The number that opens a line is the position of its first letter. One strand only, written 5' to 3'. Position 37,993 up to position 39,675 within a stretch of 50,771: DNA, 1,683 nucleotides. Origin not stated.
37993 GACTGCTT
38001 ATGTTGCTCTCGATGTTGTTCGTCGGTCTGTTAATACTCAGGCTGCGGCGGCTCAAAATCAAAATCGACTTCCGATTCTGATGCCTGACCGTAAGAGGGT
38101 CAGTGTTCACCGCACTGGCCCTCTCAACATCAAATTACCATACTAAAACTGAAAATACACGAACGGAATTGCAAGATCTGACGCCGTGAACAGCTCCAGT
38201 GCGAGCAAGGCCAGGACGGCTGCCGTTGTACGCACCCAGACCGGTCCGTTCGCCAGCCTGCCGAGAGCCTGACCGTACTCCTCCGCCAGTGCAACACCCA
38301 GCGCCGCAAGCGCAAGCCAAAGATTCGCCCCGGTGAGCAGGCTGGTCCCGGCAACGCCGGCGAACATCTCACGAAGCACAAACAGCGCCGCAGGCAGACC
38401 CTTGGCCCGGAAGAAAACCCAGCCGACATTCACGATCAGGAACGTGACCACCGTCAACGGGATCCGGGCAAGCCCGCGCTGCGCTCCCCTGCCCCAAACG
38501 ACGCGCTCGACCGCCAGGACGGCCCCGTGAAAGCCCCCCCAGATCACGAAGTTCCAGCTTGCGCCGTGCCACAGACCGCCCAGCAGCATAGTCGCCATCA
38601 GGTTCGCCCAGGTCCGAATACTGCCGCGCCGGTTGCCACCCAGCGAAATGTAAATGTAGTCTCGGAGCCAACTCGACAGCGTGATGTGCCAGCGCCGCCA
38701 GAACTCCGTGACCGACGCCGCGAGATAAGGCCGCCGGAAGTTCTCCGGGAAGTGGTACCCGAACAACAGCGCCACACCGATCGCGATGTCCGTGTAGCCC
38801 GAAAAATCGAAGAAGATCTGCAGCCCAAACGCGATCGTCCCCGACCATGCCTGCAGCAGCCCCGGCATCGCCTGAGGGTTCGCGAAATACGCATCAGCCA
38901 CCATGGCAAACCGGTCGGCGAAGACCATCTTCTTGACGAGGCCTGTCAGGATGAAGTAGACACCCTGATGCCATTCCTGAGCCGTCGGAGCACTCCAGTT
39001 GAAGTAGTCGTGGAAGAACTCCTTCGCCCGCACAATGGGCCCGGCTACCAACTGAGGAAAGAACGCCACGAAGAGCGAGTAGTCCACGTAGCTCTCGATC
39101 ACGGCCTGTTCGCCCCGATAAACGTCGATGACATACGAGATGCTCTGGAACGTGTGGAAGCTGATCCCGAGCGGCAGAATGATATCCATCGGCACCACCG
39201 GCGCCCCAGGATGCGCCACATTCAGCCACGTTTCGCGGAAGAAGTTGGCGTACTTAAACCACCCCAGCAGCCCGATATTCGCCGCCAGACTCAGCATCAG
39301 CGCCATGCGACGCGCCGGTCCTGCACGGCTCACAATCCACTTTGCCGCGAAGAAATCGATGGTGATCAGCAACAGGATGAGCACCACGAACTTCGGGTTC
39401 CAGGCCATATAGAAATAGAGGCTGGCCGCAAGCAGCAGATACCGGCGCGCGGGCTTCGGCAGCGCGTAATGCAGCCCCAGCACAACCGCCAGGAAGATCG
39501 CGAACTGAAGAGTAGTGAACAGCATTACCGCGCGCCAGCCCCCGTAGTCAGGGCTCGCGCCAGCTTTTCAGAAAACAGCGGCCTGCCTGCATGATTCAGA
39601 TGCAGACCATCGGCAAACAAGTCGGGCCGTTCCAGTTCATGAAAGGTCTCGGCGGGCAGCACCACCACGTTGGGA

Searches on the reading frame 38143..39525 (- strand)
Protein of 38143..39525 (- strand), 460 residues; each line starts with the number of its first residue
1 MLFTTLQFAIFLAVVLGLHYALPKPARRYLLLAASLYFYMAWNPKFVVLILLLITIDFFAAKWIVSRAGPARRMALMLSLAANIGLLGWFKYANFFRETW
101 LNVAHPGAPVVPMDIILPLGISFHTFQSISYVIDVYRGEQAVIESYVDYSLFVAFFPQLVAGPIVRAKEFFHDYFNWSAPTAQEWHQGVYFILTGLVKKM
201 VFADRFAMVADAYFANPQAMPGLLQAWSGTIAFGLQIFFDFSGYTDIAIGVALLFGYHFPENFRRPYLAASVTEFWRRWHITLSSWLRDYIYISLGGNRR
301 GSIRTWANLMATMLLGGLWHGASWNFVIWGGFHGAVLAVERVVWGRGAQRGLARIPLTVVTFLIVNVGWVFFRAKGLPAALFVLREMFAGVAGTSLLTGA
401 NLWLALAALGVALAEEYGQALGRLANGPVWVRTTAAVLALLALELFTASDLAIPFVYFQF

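Call 10: find_encoding_contigs(protein=window:38143-39525:-, flank=10000, max_places=10)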
Protein window:38143-39525:- (460 aa): no gene with exactly this product is on record in the collection.

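Call 11: search_protein_families(library=pfam, proteins=[window:38143-39525:-])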
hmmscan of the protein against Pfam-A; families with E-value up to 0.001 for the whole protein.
window:38143-39525:- (460 aa): 1 family
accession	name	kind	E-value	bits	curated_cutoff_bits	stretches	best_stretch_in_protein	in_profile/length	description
PF03062.24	MBOAT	-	4.4e-34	118.7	27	1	145-343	80-297/337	MBOAT, membrane-bound O-acyltransferase family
